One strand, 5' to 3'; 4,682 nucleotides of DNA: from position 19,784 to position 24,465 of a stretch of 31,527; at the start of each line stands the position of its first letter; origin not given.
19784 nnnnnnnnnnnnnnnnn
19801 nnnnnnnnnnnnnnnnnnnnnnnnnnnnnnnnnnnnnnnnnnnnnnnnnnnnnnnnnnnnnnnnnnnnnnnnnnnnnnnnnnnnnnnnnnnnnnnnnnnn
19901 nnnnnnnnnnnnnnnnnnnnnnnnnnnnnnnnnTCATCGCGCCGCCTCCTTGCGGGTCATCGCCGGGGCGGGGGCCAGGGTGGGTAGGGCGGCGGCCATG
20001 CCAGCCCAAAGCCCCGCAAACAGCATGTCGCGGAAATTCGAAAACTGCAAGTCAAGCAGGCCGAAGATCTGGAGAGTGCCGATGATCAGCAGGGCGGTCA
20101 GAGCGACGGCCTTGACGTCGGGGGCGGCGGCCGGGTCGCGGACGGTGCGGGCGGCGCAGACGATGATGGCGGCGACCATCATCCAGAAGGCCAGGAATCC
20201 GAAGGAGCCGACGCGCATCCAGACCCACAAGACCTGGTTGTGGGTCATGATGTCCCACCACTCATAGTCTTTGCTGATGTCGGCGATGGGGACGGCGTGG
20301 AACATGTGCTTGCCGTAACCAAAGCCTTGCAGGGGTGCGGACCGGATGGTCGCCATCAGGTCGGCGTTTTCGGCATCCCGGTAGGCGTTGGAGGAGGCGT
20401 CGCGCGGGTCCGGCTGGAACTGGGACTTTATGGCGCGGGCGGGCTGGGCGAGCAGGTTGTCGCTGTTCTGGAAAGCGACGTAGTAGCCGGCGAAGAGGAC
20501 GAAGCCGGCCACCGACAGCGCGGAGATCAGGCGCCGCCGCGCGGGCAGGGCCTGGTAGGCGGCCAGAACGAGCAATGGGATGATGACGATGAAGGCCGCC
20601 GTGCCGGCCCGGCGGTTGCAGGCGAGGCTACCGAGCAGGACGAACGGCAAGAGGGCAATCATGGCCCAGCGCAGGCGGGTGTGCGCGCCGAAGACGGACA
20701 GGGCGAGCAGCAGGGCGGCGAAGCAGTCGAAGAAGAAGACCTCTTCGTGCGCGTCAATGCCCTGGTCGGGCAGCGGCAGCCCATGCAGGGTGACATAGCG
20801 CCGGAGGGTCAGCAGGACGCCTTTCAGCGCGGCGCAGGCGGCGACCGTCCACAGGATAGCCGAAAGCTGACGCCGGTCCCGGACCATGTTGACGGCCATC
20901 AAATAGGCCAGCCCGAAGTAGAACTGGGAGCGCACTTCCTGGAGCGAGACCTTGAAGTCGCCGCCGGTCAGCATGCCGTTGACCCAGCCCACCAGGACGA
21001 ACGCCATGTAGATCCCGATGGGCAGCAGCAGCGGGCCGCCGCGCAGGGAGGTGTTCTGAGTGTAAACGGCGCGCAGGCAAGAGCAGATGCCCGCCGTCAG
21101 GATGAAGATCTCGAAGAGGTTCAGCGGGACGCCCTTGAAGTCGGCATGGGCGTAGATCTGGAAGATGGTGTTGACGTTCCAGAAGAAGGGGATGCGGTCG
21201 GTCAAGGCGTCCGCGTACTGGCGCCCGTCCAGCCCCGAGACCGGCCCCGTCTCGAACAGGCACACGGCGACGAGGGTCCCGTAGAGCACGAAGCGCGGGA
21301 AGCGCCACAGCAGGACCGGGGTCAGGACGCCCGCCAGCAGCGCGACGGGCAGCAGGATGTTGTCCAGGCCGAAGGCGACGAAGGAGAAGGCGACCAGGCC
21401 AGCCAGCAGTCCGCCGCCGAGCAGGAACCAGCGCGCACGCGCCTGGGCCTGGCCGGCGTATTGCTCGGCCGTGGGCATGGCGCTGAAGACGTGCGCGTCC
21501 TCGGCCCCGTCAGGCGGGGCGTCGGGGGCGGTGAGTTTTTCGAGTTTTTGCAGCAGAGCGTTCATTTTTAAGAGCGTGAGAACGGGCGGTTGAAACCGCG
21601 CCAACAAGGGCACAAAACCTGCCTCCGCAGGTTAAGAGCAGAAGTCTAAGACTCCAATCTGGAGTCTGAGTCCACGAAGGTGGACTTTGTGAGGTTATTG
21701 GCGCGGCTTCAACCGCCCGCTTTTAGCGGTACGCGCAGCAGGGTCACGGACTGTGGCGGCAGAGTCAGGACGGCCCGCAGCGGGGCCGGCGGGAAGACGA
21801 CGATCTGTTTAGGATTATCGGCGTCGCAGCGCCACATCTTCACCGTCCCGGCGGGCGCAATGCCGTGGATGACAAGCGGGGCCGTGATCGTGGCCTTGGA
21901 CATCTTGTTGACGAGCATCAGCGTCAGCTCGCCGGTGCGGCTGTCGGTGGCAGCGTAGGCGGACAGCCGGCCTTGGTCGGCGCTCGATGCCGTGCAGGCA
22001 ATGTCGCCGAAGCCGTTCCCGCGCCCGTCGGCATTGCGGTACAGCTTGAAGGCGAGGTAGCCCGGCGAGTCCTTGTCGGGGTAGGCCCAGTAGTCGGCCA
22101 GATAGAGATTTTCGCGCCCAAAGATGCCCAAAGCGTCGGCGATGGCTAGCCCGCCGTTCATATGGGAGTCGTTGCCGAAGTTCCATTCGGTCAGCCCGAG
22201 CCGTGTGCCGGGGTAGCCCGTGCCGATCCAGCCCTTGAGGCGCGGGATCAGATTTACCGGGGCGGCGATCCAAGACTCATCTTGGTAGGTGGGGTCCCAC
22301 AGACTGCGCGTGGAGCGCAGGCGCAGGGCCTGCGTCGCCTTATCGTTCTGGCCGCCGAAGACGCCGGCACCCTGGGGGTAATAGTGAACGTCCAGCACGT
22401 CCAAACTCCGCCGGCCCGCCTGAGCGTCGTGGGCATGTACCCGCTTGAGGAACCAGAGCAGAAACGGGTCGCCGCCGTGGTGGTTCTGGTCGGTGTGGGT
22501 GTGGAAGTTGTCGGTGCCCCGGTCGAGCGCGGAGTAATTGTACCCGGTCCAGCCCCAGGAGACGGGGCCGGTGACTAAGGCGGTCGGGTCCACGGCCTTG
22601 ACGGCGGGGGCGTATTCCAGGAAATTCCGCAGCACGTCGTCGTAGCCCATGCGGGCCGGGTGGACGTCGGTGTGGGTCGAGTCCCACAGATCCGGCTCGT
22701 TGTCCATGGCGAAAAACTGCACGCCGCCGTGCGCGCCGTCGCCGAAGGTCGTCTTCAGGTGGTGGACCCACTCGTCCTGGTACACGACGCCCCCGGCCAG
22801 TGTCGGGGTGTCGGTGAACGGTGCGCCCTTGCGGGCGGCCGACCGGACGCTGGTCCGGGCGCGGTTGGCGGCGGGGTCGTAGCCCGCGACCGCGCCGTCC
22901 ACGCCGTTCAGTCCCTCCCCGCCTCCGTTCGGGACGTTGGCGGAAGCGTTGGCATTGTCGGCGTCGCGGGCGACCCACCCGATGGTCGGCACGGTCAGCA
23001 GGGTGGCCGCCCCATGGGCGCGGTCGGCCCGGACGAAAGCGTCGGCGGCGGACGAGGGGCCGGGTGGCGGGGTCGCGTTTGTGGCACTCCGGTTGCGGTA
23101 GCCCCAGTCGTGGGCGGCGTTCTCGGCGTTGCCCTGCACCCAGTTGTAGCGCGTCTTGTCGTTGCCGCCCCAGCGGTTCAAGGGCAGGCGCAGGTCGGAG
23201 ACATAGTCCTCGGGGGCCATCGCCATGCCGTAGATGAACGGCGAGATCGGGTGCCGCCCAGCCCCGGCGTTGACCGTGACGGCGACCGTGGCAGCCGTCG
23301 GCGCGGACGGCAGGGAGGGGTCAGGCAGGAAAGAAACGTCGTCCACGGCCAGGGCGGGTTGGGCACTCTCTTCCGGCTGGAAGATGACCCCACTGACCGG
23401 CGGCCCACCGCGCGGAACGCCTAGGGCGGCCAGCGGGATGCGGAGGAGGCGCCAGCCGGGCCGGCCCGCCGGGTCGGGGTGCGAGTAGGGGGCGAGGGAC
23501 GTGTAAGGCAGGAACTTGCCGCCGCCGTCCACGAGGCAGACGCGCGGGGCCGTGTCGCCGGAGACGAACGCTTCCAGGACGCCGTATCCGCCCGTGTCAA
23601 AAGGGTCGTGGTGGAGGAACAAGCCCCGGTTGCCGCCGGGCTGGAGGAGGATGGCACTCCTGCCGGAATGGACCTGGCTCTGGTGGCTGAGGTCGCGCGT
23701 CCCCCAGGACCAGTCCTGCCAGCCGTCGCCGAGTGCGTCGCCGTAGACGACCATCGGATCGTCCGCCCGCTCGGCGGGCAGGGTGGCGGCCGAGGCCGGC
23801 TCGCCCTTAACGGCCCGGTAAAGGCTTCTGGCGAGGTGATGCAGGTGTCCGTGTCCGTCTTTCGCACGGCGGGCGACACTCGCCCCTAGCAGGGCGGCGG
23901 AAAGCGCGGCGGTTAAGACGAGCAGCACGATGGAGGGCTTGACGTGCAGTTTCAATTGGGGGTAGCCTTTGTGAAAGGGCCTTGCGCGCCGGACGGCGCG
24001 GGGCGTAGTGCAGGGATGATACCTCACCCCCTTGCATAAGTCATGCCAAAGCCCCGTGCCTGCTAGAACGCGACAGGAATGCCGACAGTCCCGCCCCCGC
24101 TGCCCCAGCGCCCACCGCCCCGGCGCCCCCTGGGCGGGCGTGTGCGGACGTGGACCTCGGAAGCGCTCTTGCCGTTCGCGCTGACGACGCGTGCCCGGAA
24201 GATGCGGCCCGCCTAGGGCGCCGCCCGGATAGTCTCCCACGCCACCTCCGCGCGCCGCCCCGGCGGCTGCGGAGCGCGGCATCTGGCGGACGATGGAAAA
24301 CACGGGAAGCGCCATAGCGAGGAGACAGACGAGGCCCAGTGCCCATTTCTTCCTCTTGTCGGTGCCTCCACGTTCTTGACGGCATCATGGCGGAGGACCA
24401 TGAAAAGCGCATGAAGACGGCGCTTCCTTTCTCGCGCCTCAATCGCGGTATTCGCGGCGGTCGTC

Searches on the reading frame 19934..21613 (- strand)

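Call 6: search_protein_families(library=pfam, proteins=[window:19934-21613:-], max_evalue=0.001)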
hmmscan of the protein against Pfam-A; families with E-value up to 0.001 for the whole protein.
window:19934-21613:- (559 aa): 1 family
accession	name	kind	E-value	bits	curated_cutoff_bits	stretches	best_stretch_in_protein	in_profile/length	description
PF04932.20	Wzy_C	-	4.7e-07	30.2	31.7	1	326-476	7-148/149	O-Antigen ligase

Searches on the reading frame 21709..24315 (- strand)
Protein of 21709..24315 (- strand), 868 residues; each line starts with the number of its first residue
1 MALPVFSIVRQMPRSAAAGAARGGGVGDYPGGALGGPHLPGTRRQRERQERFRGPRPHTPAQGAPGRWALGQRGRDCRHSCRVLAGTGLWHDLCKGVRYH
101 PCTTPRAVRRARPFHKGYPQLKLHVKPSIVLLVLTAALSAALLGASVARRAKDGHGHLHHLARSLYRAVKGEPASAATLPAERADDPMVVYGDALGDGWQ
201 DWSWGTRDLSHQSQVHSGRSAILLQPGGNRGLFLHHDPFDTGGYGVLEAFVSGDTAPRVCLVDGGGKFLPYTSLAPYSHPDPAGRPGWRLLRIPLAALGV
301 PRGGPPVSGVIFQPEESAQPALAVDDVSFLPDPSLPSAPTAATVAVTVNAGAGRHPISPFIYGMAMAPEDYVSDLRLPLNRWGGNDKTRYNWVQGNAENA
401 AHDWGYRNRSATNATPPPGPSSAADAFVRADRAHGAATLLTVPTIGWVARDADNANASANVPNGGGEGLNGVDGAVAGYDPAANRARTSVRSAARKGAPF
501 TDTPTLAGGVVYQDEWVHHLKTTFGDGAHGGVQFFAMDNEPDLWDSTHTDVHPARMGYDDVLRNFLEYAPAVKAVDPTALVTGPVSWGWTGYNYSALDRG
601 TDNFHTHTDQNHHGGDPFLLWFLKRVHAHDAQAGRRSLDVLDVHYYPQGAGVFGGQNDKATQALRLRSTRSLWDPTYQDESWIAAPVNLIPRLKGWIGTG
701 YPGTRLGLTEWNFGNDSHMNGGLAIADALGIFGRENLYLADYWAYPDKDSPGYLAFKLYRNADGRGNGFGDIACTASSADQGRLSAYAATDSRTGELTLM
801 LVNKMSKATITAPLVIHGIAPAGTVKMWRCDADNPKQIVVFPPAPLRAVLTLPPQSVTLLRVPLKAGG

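Call 6: search_protein_families(library=pfam, proteins=[window:21709-24315:-], max_evalue=0.001)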
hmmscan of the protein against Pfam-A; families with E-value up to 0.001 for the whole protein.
window:21709-24315:- (868 aa): 1 family
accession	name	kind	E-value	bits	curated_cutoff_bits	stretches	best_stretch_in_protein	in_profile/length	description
PF12891.13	Glyco_hydro_44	-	2.9e-59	201.2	25.1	1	398-648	2-222/223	Glycoside hydrolase family 44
